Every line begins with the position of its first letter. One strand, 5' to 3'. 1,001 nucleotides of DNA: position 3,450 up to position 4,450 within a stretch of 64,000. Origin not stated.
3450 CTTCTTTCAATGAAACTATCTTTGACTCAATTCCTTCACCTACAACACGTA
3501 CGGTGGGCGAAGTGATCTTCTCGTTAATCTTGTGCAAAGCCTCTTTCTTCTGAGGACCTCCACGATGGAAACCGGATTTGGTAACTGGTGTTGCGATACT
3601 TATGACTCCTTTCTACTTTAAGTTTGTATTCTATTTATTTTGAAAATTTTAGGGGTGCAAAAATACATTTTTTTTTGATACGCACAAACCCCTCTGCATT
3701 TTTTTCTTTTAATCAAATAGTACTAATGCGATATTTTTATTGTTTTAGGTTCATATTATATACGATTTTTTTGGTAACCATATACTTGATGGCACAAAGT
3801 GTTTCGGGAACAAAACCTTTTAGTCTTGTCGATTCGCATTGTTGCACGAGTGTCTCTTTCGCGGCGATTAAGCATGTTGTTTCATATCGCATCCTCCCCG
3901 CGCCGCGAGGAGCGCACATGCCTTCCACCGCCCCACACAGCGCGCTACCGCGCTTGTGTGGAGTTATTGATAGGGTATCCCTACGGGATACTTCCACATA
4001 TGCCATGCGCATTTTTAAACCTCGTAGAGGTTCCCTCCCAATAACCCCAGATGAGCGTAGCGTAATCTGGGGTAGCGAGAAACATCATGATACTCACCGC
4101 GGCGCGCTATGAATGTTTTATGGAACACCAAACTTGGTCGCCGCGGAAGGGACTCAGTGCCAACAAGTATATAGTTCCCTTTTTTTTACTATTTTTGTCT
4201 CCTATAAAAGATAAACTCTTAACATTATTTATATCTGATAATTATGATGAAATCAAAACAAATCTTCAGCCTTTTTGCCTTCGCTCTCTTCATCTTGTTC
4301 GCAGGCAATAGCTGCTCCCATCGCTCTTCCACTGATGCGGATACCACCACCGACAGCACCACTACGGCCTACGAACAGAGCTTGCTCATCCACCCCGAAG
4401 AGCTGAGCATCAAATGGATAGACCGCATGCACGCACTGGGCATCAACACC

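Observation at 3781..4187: Unassigned ~400-nt structured RNA gene, copy A, with its own promoter box and terminator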

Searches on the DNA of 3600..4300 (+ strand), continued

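Call 53: search_with_rna_model(model_id=R1, source=window, max_evalue=1, filters=off, show_alignments=4)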
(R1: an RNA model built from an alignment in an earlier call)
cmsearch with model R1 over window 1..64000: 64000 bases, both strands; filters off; matches with E-value up to 1: 12.
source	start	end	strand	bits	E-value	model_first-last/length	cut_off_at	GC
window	4015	4151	+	121.5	2.5e-27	1-138/138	no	0.52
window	41994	42129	+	120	5.7e-27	1-138/138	no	0.55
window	3854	3993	-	70.7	2.8e-15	1-138/138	no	0.58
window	41839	41968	-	66.8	2.3e-14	1-138/138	no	0.54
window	18712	18787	-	19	0.0053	1-138/138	no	0.49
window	41782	41897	+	18.6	0.0065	1-138/138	no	0.47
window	42075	42129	-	17.1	0.014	79-133/138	no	0.58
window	4092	4211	-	16.3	0.023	1-138/138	no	0.43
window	4045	4073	-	13.8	0.09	30-58/138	no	0.59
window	42024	42052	-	13.8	0.09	30-58/138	no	0.59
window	18628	18704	-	13.3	0.12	1-138/138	no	0.26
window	3797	3913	+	13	0.14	1-138/138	no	0.5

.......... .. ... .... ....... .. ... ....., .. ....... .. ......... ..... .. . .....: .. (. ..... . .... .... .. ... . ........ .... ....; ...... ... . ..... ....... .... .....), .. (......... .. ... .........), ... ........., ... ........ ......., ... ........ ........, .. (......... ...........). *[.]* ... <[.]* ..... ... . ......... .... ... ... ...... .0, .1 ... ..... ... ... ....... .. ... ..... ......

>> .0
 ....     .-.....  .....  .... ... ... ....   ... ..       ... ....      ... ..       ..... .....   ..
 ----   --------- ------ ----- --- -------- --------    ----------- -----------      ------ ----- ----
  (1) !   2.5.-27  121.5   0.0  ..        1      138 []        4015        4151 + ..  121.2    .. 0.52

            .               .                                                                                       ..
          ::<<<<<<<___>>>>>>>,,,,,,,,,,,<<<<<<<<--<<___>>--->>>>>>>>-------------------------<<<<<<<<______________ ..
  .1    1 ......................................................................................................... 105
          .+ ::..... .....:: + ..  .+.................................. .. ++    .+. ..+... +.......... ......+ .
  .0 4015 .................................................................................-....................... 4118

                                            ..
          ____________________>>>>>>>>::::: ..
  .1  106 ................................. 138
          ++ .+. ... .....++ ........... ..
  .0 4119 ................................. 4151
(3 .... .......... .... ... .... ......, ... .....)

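Call 71: search_with_rna_model(model_id=R1, sources=[window, L005, L006, L007, L008, L009, L010, L011, L012, L013, L014, L015, L016, L017, L018, L019, L020, L022, L023, L024, L025, L026, L027, L028, L029, L030, L031, L034, L037, L038, L040, L041, L042, L043, L044, L045], max_evalue=1e-9, make_alignment=true)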
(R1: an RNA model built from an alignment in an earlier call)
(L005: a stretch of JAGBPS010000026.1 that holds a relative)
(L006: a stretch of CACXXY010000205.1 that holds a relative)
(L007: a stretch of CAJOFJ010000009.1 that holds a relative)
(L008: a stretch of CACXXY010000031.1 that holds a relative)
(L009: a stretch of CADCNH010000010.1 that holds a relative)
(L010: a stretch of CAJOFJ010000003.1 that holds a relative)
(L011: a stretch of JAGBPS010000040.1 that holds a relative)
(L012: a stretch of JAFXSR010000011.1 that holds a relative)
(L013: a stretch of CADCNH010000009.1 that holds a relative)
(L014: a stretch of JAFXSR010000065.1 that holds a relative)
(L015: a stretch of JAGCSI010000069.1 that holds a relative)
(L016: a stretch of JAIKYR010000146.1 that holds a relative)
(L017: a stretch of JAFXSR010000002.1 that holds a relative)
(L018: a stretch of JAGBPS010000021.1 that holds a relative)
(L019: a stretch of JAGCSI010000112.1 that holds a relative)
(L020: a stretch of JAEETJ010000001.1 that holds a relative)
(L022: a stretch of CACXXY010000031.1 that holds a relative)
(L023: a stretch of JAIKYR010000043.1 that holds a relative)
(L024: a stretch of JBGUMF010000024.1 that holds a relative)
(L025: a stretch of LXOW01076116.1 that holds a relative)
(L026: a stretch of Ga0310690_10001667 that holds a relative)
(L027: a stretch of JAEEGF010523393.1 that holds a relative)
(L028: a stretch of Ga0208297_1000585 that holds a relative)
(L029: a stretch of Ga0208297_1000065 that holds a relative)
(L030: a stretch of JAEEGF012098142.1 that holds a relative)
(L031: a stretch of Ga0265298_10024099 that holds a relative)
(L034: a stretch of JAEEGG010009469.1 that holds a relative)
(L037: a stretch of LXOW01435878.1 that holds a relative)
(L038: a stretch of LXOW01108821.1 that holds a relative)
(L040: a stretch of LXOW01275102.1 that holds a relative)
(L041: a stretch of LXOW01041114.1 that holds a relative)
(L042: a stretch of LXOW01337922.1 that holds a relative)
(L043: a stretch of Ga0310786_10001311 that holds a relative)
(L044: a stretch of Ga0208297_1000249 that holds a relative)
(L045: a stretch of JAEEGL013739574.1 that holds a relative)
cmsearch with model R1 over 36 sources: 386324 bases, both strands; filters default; matches with E-value up to 1e-9: 55.
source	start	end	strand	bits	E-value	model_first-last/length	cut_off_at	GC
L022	4993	5130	+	151.6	1.1e-33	1-138/138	no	0.54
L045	1501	1638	-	151.6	1.1e-33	1-138/138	no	0.54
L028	8828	8965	-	147.7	9.1e-33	1-138/138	no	0.55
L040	6410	6547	+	147.7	9.1e-33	1-138/138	no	0.52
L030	9117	9253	-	147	1.3e-32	1-138/138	no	0.53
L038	990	1124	-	146.6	1.7e-32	1-138/138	no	0.53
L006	24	160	+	146.1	2.2e-32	1-138/138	no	0.54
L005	5083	5217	+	145.3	3.5e-32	1-138/138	no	0.53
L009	310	447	+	144.7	4.6e-32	1-138/138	no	0.52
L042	5209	5346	+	143.9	7.3e-32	1-138/138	no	0.54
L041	762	899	-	143.1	1.1e-31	1-138/138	no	0.54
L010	4878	5012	+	143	1.2e-31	1-138/138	no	0.53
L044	6787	6921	-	142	2e-31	1-138/138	no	0.56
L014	4975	5111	+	141.9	2.2e-31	1-138/138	no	0.52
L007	149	284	+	141.5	2.7e-31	1-138/138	no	0.54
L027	200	334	+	141.3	3e-31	1-138/138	no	0.56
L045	14385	14521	-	140.9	3.8e-31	1-138/138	no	0.61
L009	4996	5130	+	140.5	4.5e-31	1-138/138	no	0.53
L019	4993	5130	+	140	6.2e-31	1-138/138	no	0.51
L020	4993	5130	+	139.7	7.1e-31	1-138/138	no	0.54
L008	2927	3063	+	138.9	1.1e-30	1-138/138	no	0.61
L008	5023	5159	+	138.3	1.5e-30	1-138/138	no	0.6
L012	5017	5153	+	135.7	6.5e-30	1-138/138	no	0.59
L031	5032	5168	+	134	1.7e-29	1-138/138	no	0.53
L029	1447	1583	-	132.2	4.2e-29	1-138/138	no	0.59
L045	12287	12423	-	132.1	4.6e-29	1-138/138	no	0.58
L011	4996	5133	+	130.8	9.5e-29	1-138/138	no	0.51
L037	1016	1151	+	130.2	1.3e-28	1-138/138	no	0.54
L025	7352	7489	-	129.1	2.4e-28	1-138/138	no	0.51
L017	2406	2542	+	128.9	2.6e-28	1-138/138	no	0.53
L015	3397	3531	+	128.7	3e-28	1-138/138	no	0.56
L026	9057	9193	+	125.8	1.4e-27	1-138/138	no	0.53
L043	631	767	+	125.8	1.4e-27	1-138/138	no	0.53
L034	8392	8528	+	124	3.8e-27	1-138/138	no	0.55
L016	4543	4677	-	123.7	4.5e-27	1-138/138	no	0.61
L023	4622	4757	+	122.3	9.4e-27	1-138/138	no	0.62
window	4015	4151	+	121.5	1.5e-26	1-138/138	no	0.52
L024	4999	5136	+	116.9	1.8e-25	1-138/138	no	0.64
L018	1932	2068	+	114.4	7.3e-25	1-138/138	no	0.51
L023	5011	5149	+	112.9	1.6e-24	1-138/138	no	0.65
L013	5002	5133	+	108.6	1.7e-23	1-138/138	no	0.58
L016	4997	5139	-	88.1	1.3e-18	1-138/138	no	0.63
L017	2099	2227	-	87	2.3e-18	1-138/138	no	0.54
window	3854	3993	-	70.8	1.6e-14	1-138/138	no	0.58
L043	5654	5794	-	64.5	4.9e-13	1-138/138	no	0.52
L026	8171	8297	-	63.9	7e-13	1-138/138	no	0.51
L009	1947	2089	-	62.8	1.3e-12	1-138/138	no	0.55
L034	8239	8368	-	62.6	1.4e-12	1-138/138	no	0.53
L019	4841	4989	-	62.1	1.8e-12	1-138/138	no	0.6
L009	158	306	-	58.9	1.1e-11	1-138/138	no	0.6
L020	799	910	+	55.4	7.1e-11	1-138/138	no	0.49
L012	1440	1542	-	54.9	9.3e-11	1-138/138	no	0.55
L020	4841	4989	-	52.8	2.9e-10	1-138/138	no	0.62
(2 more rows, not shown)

Alignment A9: 55 matches aligned to the model, 176 columns, each read 5' to 3' on its own strand. Consensus structure (alignment columns), stored with it:
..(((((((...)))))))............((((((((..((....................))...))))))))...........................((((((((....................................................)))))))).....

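Call 77: search_rna_families(sources=[L009, L020, L008, L005, L023, L016, L017, L031, L034, L045, L012, L014], threshold=gathering)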
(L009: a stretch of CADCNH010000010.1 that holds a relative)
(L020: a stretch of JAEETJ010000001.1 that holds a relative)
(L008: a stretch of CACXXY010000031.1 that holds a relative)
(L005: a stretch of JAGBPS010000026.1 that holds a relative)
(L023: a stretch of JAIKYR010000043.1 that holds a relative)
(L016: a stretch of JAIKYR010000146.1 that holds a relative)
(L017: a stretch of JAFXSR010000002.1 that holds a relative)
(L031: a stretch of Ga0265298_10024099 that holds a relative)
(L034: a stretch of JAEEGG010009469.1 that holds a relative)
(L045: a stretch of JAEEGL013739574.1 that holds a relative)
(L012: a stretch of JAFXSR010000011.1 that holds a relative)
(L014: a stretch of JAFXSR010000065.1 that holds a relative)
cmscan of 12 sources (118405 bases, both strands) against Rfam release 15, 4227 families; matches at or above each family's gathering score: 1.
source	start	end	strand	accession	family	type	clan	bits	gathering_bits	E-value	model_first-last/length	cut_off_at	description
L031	4127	4201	-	RF00005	tRNA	Gene; tRNA;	CL00001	65.5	29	1e-11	1-71/71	no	tRNA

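Call 96: search_rna_families(source=L009, start=60, end=540, threshold=evalue, max_evalue=5)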
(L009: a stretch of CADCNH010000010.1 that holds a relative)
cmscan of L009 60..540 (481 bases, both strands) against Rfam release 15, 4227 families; matches with E-value up to 5: 0.
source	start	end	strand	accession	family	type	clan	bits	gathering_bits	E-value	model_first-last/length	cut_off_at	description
